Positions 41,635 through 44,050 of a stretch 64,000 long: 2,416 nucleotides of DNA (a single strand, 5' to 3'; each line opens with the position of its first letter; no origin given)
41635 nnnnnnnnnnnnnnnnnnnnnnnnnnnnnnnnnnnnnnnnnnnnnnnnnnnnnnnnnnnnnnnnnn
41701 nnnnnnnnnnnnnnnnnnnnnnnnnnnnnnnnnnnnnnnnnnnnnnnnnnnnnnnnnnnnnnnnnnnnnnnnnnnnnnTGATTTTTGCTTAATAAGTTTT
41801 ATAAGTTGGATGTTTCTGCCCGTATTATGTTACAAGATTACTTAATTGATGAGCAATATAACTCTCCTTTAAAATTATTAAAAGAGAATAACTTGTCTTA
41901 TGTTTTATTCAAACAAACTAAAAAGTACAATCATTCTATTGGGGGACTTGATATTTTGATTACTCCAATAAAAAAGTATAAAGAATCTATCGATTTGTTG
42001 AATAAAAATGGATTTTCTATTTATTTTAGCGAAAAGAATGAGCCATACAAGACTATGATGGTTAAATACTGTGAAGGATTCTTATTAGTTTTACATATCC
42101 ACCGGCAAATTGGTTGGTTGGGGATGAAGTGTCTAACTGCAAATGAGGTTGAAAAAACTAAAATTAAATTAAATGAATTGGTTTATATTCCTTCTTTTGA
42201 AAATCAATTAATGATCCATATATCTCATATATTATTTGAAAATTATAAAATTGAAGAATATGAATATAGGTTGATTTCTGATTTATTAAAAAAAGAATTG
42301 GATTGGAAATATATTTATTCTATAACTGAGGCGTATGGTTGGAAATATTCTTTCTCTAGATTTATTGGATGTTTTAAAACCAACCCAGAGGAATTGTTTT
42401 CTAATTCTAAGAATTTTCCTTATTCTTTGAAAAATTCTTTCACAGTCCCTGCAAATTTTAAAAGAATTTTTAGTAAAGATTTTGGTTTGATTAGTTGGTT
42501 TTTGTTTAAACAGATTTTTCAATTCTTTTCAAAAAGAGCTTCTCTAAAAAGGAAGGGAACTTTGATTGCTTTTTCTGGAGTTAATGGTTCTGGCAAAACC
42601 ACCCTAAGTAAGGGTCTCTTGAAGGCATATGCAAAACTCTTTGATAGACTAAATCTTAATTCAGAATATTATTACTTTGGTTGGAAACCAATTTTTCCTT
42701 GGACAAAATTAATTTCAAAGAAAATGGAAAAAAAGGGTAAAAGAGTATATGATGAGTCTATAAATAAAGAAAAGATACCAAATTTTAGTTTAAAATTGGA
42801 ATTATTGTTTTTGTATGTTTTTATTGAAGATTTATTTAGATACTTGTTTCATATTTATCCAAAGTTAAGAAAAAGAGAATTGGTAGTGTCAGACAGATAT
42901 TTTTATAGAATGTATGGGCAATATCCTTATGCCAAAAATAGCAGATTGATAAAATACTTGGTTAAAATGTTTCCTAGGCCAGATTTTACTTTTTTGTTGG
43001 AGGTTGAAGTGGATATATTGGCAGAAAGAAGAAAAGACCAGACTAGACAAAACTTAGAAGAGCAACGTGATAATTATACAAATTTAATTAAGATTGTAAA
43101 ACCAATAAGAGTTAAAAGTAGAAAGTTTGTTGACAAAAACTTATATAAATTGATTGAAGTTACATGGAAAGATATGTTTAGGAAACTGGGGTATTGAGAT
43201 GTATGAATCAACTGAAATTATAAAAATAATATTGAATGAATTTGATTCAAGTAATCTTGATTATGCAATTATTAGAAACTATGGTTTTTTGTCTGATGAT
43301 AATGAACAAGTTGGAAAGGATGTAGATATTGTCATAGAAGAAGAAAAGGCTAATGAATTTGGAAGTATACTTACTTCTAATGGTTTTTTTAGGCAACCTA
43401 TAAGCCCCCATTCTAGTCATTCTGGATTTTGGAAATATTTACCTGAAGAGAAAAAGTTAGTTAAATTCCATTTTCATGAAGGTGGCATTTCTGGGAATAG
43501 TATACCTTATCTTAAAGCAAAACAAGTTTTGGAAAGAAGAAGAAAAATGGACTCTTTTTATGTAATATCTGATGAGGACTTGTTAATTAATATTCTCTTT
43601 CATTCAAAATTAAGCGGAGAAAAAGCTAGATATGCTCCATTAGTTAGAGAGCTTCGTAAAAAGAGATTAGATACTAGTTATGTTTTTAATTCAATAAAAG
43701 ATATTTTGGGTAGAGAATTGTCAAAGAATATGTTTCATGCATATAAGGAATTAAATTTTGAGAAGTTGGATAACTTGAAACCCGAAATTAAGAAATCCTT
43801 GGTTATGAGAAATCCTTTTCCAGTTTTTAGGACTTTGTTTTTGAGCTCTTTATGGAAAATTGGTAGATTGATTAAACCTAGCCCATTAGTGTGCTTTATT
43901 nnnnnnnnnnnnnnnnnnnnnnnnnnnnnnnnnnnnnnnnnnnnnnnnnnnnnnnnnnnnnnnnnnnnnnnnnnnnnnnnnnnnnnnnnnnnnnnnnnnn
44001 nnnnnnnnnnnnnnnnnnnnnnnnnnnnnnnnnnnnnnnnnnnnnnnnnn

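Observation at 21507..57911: A ~36-kb glycan super-locus combines four bacterial-type activated-donor pathways next to aglB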

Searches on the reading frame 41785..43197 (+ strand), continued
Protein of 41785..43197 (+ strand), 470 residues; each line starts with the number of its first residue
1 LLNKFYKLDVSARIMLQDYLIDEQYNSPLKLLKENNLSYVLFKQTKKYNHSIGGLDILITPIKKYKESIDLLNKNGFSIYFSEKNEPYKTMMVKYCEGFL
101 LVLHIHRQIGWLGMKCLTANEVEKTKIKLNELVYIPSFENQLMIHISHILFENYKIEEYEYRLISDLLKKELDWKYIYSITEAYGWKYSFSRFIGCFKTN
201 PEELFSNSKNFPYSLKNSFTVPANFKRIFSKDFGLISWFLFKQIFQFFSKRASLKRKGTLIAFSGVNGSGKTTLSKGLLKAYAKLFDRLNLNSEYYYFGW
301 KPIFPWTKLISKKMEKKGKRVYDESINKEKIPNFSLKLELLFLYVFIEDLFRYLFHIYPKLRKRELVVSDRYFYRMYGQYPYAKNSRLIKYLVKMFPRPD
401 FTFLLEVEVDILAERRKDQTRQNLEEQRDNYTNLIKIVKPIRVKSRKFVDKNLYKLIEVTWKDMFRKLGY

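Call 41: find_encoding_contigs(protein=P0116, flank=10000, max_places=1)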
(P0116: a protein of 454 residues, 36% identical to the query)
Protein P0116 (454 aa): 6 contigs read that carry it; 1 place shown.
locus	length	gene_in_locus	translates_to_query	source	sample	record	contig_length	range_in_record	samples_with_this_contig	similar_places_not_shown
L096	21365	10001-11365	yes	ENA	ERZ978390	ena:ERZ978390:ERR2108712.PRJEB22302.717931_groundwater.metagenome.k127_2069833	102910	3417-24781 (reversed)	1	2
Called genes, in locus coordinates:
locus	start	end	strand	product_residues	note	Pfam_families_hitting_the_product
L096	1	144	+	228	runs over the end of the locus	-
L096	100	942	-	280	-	PF00483:NTP_transferase, PF12804:NTP_transf_3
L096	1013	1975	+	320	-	-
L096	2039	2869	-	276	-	PF02954:HTH_8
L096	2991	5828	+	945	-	PF02516:STT3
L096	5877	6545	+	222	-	PF00535:Glycos_transf_2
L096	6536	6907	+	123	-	PF10066:DUF2304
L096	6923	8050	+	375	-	PF13439:Glyco_transf_4, PF13579:Glyco_trans_4_4, PF20706:GT4-conflict, PF00534:Glycos_transf_1, PF13692:Glyco_trans_1_4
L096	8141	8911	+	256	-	PF13489:Methyltransf_23 (weak), PF13847:Methyltransf_31, PF08241:Methyltransf_11, PF08242:Methyltransf_12, PF13649:Methyltransf_25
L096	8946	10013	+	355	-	PF13439:Glyco_transf_4 (faint), PF00534:Glycos_transf_1, PF13692:Glyco_trans_1_4 (weak)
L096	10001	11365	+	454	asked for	PF02223:Thymidylate_kin (weak)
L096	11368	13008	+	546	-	PF02350:Epimerase_2, PF04464:Glyphos_transf (weak)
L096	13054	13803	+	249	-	PF01066:CDP-OH_P_transf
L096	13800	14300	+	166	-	-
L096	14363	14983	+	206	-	PF01591:6PF2K, PF08433:KTI12 (weak), PF13671:AAA_33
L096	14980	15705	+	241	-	PF00483:NTP_transferase, PF12804:NTP_transf_3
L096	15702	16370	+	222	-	PF00702:Hydrolase, PF12710:HAD (weak), PF13419:HAD_2, PF13242:Hydrolase_like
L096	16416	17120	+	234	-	-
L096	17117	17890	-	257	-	PF00753:Lactamase_B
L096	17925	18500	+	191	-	PF00702:Hydrolase, PF13419:HAD_2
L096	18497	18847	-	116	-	PF01934:HepT-like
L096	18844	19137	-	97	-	PF18765:Polbeta, PF01909:NTP_transf_2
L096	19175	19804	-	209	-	-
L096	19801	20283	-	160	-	PF25023:TEN_YD-shell (faint)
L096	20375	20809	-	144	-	-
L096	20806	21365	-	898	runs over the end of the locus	PF25023:TEN_YD-shell, PF05593:RHS_repeat (weak)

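Call 55: predict_structure(alignment_id=A2)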
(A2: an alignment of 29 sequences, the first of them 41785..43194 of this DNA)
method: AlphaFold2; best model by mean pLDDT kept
length: 470 residues; sequences in the alignment: 29
mean_pLDDT: 88.7   pTM: 0.83
mean pLDDT of the five models: 88.7, 88.1, 87.7, 87.2, 86.8
residues with pLDDT >= 90: 288; 70-90: 150; 50-70: 23; < 50: 9
segments of 3 or more residues with pLDDT < 50: 1-9
pLDDT, mean of each block of 10 residues (from residue 1): 42 77 94 97 92 92 95 95 91 90 96 92 96 97 97 95 97 98 95 96 85 94 91 87 87 90 92 93 85 89 80 69 63 87 90 95 94 83 87 93 93 88 89 87 79 90 84
secondary structure, 60 per line:
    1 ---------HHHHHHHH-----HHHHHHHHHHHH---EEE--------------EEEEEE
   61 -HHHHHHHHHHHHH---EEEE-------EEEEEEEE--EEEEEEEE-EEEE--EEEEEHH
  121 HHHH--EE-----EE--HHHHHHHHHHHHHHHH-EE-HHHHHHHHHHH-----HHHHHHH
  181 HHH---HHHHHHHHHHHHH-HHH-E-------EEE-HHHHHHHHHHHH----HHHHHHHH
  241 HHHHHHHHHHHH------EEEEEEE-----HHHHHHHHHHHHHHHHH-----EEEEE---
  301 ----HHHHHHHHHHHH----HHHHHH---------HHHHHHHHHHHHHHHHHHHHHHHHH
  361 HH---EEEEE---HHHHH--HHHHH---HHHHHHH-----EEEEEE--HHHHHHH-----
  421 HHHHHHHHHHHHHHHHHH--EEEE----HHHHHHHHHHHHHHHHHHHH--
elements in order: H10-17 H23-34 E38-40 E55-60 H62-74 E78-81 E89-96 E99-106 E108-111 E114-118 H119-124 H138-153 H158-168 H174-183 H187-199 E213-215 H217-228 H233-252 E259-265 H271-287 E293-297 H305-316 H321-326 H336-362 E366-370 H374-378 H381-385 H389-395 E401-406 H409-415 H421-438 E441-444 H449-468

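Call 57: fold_search(model_id=the predicted structure, library=pdb)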
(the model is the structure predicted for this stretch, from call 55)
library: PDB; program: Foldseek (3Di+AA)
matches with E <= 10: 1001; with E <= 0.001: 158
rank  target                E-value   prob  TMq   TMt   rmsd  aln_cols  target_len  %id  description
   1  5h70_B                2.8e-08  1.00  0.34  0.72   3.4       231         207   21  Crystal structure of ADP bound dTMP kinase (st1543) from Sulfolobus Tokodaii Strain7 (released 2016-12-07)
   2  2wwg_A                5.7e-08  1.00  0.33  0.68   4.5       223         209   20  Plasmodium falciparum thymidylate kinase in complex with dGMP and ADP (released 2010-04-21)
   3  4rzx_A                7.5e-08  1.00  0.31  0.65   5.4       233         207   20  Crystal structure (type-3) of dTMP kinase (st1543) from Sulfolobus Tokodaii Strain7 (released 2015-12-30)
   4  4nzy_B                9.8e-08  1.00  0.31  0.64   4.5       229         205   22  Crystal structure (type-2) of dTMP kinase (st1543) from Sulfolobus Tokodaii Strain7 (released 2014-12-24)
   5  5h70_A                1.3e-07  1.00  0.32  0.67   4.7       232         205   21  Crystal structure of ADP bound dTMP kinase (st1543) from Sulfolobus Tokodaii Strain7 (released 2016-12-07)
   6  4nzy_A                1.6e-07  1.00  0.32  0.66   5.1       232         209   20  Crystal structure (type-2) of dTMP kinase (st1543) from Sulfolobus Tokodaii Strain7 (released 2014-12-24)
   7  2wwf_A                1.7e-07  1.00  0.34  0.69   4.4       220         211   20  Plasmodium falciparum thymidylate kinase in complex with TMP and ADP (released 2010-04-21)
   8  2plr_B                1.7e-07  1.00  0.32  0.67   4.2       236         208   21  Crystal structure of dTMP kinase (st1543) from Sulfolobus Tokodaii Strain7 (released 2008-04-22)
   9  2wwg_B                2.1e-07  1.00  0.34  0.69   4.4       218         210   21  Plasmodium falciparum thymidylate kinase in complex with dGMP and ADP (released 2010-04-21)
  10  4rzx_B                2.1e-07  1.00  0.31  0.66   4.4       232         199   21  Crystal structure (type-3) of dTMP kinase (st1543) from Sulfolobus Tokodaii Strain7 (released 2015-12-30)
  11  2wwf_C                2.4e-07  1.00  0.34  0.68   4.5       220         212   20  Plasmodium falciparum thymidylate kinase in complex with TMP and ADP (released 2010-04-21)
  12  2plr_A                3.3e-07  1.00  0.33  0.68   4.0       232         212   21  Crystal structure of dTMP kinase (st1543) from Sulfolobus Tokodaii Strain7 (released 2008-04-22)
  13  5xbh_A                4.1e-07  1.00  0.30  0.66   5.1       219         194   22  Crystal structure of R145E mutant of thymidylate kinase (aq_969) from Aquifex Aeolicus VF5 (released 2017-06-28)
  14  5xb5_B                5.3e-07  1.00  0.30  0.67   5.1       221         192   21  Crystal structure of R90A mutant of thymidylate kinase (aq_969) from Aquifex Aeolicus VF5 (released 2017-06-28)
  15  2wwf_B                5.6e-07  1.00  0.34  0.71   4.3       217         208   19  Plasmodium falciparum thymidylate kinase in complex with TMP and ADP (released 2010-04-21)
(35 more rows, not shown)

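Call 59: find_encoding_contigs(protein=P0098, flank=10000, max_places=1)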
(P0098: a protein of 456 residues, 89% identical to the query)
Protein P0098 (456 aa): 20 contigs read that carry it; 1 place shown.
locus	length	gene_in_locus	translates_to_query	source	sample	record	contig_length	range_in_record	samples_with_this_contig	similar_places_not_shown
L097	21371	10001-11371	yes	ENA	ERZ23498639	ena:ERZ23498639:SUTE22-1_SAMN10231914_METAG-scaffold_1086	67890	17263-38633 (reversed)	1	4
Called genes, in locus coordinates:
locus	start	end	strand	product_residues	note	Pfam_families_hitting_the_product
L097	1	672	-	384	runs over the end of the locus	PF02350:Epimerase_2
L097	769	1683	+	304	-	PF01522:Polysacc_deac_1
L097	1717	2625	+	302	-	PF00685:Sulfotransfer_1, PF13469:Sulfotransfer_3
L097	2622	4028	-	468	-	PF05159:Capsule_synth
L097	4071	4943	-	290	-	PF13489:Methyltransf_23, PF01728:FtsJ (weak), PF03848:TehB (weak), PF13679:Methyltransf_32 (weak), PF13847:Methyltransf_31, PF08241:Methyltransf_11, PF08242:Methyltransf_12, PF13649:Methyltransf_25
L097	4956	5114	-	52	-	PF19451:DUF5989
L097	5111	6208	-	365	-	PF00657:Lipase_GDSL (faint), PF13472:Lipase_GDSL_2 (weak), PF16822:ALGX (weak)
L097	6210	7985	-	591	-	PF02543:Carbam_trans_N, PF16861:Carbam_trans_C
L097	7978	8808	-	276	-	PF07460:NUMOD3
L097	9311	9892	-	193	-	PF01583:APS_kinase, PF08433:KTI12 (weak), PF13238:AAA_18 (weak), PF13671:AAA_33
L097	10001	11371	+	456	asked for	PF02223:Thymidylate_kin (weak)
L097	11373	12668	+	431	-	PF02223:Thymidylate_kin (weak)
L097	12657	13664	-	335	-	PF00534:Glycos_transf_1, PF13692:Glyco_trans_1_4, PF13524:Glyco_trans_1_2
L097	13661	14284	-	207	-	PF10294:Methyltransf_16 (weak), PF13489:Methyltransf_23 (weak), PF06325:PrmA (weak), PF13847:Methyltransf_31, PF08241:Methyltransf_11, PF13649:Methyltransf_25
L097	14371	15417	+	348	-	PF01370:Epimerase, PF04321:RmlD_sub_bind, PF16363:GDP_Man_Dehyd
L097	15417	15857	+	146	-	-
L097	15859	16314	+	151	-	PF00293:NUDIX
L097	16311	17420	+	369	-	PF01041:DegT_DnrJ_EryC1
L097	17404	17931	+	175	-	PF08241:Methyltransf_11 (weak)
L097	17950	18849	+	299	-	-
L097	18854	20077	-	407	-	PF00534:Glycos_transf_1, PF13692:Glyco_trans_1_4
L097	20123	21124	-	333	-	PF01075:Glyco_transf_9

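Call 69: search_protein_families(library=ncbifam, proteins=[L093:16868-17782:-, L093:19165-19701:-, L093:8916-9848:-, L093:2849-3676:-, L097:6213-7985:-, L097:5114-6208:-, L093:5397-6332:+], max_evalue=0.00001)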
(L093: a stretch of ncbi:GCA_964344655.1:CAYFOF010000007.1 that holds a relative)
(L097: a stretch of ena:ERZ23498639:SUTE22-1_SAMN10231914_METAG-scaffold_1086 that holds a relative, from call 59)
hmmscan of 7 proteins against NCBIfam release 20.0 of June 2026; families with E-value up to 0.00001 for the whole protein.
L093:16868-17782:- (305 aa): 22 families
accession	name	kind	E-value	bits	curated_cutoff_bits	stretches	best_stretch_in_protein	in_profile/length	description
TIGR02197.1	heptose_epim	equivalog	3.3e-98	328.7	274.6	1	5-303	1-315/316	ADP-glyceromanno-heptose 6-epimerase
NF008360.0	PRK11150.1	equivalog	5.1e-60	203.3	452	1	5-304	2-309/310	ADP-glyceromanno-heptose 6-epimerase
TIGR01179.1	galE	equivalog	1.7e-29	102.7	262.3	1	4-302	1-326/332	UDP-glucose 4-epimerase GalE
TIGR01181.1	dTDP_gluc_dehyt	equivalog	8.6e-25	87.5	365.1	1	5-305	2-315/321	dTDP-glucose 4,6-dehydratase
NF011728.1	PRK15181.1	equivalog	4.2e-21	75.3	760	1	3-302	16-339/348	Vi polysaccharide biosynthesis UDP-N-acetylglucosaminuronic acid C-4 epimerase TviC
TIGR04180.1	EDH_00030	hypoth_equivalog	1.9e-17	63.3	475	1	5-254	1-258/297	NAD-dependent 4,6-dehydratase LegB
TIGR03466.1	HpnA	hypoth_equivalog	1.6e-15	56.9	367.65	1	5-129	3-126/327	hopanoid-associated sugar epimerase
NF043036.1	ErythonDh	equivalog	1.1e-14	54.3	325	1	4-149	2-159/321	D-erythronate dehydrogenase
TIGR01746.1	Thioester-redct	subfamily_domain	3.6e-12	46.2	213.35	1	63-156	86-183/371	thioester reductase domain-containing protein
NF047922.1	GDPFucSynFcl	equivalog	6.6e-12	45.5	500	1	2-301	2-302/308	GDP-L-fucose synthase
NF007956.0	PRK10675.1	subfamily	7.9e-12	45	394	1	4-250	2-278/338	UDP-glucose 4-epimerase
NF007490.0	PRK10084.1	subfamily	6.4e-10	38.5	649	1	57-303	77-336/361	dTDP-glucose 4,6-dehydratase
NF007582.0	PRK10217.1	equivalog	8.7e-10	38.2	698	1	57-247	78-265/355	dTDP-glucose 4,6-dehydratase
NF042422.1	oxyalk_red_OleD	equivalog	1.3e-09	37.9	580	1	4-225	2-216/329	2-alkyl-3-oxoalkanoate reductase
NF005539.0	PRK07201.1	equivalog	1.4e-09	37.3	549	1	5-122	3-130/657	SDR family oxidoreductase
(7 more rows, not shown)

L093:19165-19701:- (179 aa): 14 families
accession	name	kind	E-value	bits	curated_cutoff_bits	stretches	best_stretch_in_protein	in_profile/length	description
NF006506.0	PRK08942.1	equivalog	7.3e-52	175.5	178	1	3-175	4-179/182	D-glycero-beta-D-manno-heptose 1,7-bisphosphate 7-phosphatase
TIGR01656.1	Histidinol-ppas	subfamily_domain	8.2e-41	139.4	84.15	1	3-145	1-147/149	histidinol-phosphate phosphatase domain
NF050049.1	HBPPhtaseGmhB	domain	1.9e-40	138.5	250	1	3-170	4-167/171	D-glycero-alpha-D-manno-heptose-1,7-bisphosphate 7-phosphatase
TIGR00213.1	GmhB_yaeD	subfamily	1.6e-39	135.4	149.6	1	3-149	2-155/176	D-glycero-beta-D-manno-heptose 1,7-bisphosphate 7-phosphatase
NF003937.0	PRK05446.1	equivalog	4e-38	131.3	443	1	3-147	4-151/355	bifunctional histidinol-phosphatase/imidazoleglycerol-phosphate dehydratase HisB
TIGR01662.1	HAD-SF-IIIA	subfamily_domain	3.3e-35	121.3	44.6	1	3-146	1-140/141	HAD-IIIA family hydrolase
TIGR01261.1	hisB_Nterm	equivalog_domain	4.6e-34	117.2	140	1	3-146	2-148/161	histidinol-phosphatase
NF005264.0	PRK06769.1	equivalog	1e-27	97.1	217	1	3-164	5-157/175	HAD-IIIA family hydrolase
TIGR01664.1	DNA-3'-Pase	equivalog_domain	3.3e-12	46.6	107.65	1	7-140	18-158/167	DNA 3'-phosphatase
TIGR01460.1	HAD-SF-IIA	subfamily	2.4e-08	34.1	100.15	0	101-147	197-246/246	HAD-IIA family hydrolase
TIGR01452.1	PGP_euk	subfamily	1.5e-07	31.2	201.95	1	100-157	201-261/279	phosphoglycolate/pyridoxal phosphate family phosphatase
NF009695.0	PRK13222.1-2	equivalog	6.7e-07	29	225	1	27-174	94-223/226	phosphoglycolate phosphatase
TIGR02254.1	YjjG_YfnB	equivalog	1.7e-06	27.7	159.9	0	24-170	94-220/223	YjjG family noncanonical pyrimidine nucleotidase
TIGR02253.1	CTE7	subfamily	2.7e-06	27.3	169.75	0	98-168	147-219/221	TIGR02253 family HAD-type hydrolase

L093:8916-9848:- (311 aa): 10 families
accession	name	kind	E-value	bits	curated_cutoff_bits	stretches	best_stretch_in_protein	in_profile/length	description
TIGR01472.1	gmd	equivalog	5.8e-123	410.4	415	1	2-306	12-341/342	GDP-mannose 4,6-dehydratase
TIGR01181.1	dTDP_gluc_dehyt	equivalog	1.1e-28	100.3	365.1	1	20-301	31-309/321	dTDP-glucose 4,6-dehydratase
TIGR04180.1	EDH_00030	hypoth_equivalog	1.4e-23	83.4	475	1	3-290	11-296/297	NAD-dependent 4,6-dehydratase LegB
TIGR01179.1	galE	equivalog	1.4e-21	76.7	262.3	1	3-157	12-166/332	UDP-glucose 4-epimerase GalE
TIGR02622.1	CDP_4_6_dhtase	equivalog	3.8e-18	65.7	278.45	1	2-154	16-172/352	CDP-glucose 4,6-dehydratase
NF007582.0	PRK10217.1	equivalog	2.5e-11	43.3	698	1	39-301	53-329/355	dTDP-glucose 4,6-dehydratase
NF007490.0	PRK10084.1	subfamily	3.8e-11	42.6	649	1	39-304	52-335/361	dTDP-glucose 4,6-dehydratase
NF007956.0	PRK10675.1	subfamily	1.1e-09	37.8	394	1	4-149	14-162/338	UDP-glucose 4-epimerase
NF043036.1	ErythonDh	equivalog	9.6e-07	28.3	325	1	35-150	50-163/321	D-erythronate dehydrogenase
NF011728.1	PRK15181.1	equivalog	2.9e-06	26.5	760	1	39-219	71-248/348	Vi polysaccharide biosynthesis UDP-N-acetylglucosaminuronic acid C-4 epimerase TviC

L093:2849-3676:- (276 aa): 2 families
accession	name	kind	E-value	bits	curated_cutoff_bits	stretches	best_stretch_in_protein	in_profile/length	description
TIGR03569.1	NeuB_NnaB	equivalog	9e-56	189.3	399.65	1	5-235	2-253/329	N-acetylneuraminate synthase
TIGR03586.1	PseI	equivalog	3e-44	151.6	340.25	2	64-235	79-252/327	pseudaminic acid synthase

L097:6213-7985:- (591 aa): 2 families
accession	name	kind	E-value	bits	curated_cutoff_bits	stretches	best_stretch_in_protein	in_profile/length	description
NF041651.1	nodul_NodU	equivalog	2.2e-50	172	1000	1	273-560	268-540/556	nodulation protein NodU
TIGR00143.1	hypF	equivalog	2.5e-06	26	466.1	0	123-163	468-511/741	carbamoyltransferase HypF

L097:5114-6208:- (365 aa): 1 family
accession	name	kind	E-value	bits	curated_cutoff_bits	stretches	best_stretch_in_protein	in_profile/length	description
NF047474.1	GDSL_LA_2486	hypoth_equivalog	2.9e-08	33.3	300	1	15-132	4-133/326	LA_2486 family SGNH/GDSL-type esterase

L093:5397-6332:+ (312 aa): 16 families
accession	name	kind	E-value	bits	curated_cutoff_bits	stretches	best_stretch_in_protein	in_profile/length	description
TIGR02021.1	BchM-ChlM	equivalog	6.3e-15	55.2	158.9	1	5-133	2-131/218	magnesium protoporphyrin IX methyltransferase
TIGR01983.1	UbiG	equivalog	1.4e-14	53.9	102.95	1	37-162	36-158/228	bifunctional 2-polyprenyl-6-hydroxyphenol methylase/3-demethylubiquinol 3-O-methyltransferase UbiG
NF043040.1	corrin_prot_MT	hypoth_equivalog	6.6e-14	51.9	180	1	49-152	40-144/216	corrinoid protein-associated methyltransferase CpaM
NF041820.1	daptide_MTase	equivalog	4e-10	39.6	175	1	52-155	36-142/243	daptide-type RiPP biosynthesis methyltransferase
NF053839.1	CPFASynBruc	equivalog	7.7e-09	35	600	1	49-162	171-283/410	cyclopropane fatty acid synthase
NF045667.1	MTase_DVU1556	equivalog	1.3e-08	34.6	155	1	46-152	16-116/213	DVU_1556 family methyltransferase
NF001244.0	PRK00216.1-5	equivalog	1.7e-07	30.8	216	1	5-125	8-123/236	bifunctional demethylmenaquinone methyltransferase/2-methoxy-6-polyprenyl-1,4-benzoquinol methylase UbiE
NF008686.0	PRK11705.1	equivalog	4.9e-07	29.1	400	1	48-155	163-265/383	cyclopropane fatty acyl phospholipid synthase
TIGR01934.1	MenG_MenH_UbiE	subfamily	5.2e-07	29.2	158.35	1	23-101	11-88/223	ubiquinone/menaquinone biosynthesis methyltransferase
TIGR02072.1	BioC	equivalog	1.3e-06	28.4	184.95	1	53-153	35-130/244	malonyl-ACP O-methyltransferase BioC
NF040539.1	AST_met_ArsM_2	exception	1.5e-06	28.3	240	1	2-151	12-159/262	putative arsinothricin biosynthesis methyltransferase ArsM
TIGR00477.1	tehB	equivalog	2.6e-06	26.9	219.5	1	36-136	57-153/238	tellurite resistance methyltransferase TehB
NF008992.0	PRK12335.1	equivalog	3.2e-06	26.5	303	1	44-154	114-222/289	SAM-dependent methyltransferase TehB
NF008264.0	PRK11036.1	equivalog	3.5e-06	26.6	366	1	36-154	23-146/261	tRNA uridine 5-oxyacetic acid(34) methyltransferase CmoM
NF047649.1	MTase_UXPK_star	exception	4.5e-06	25.9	460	1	48-133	73-159/283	methyltransferase/UXPK-star double selenoprotein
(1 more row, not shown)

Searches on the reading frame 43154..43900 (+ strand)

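Call 52: search_protein_families(library=pfam, proteins=[window:43154-43900:+], max_evalue=5)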
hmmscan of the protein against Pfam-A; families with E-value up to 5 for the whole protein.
window:43154-43900:+ (249 aa): 2 families
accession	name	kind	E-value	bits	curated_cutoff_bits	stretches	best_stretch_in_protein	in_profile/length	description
PF14907.12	NTP_transf_5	-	0.00098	19.2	31.2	1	55-150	95-190/249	Uncharacterised nucleotidyltransferase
PF10706.15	Aminoglyc_resit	-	0.12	13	21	1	25-78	4-59/149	Aminoglycoside-2''-adenylyltransferase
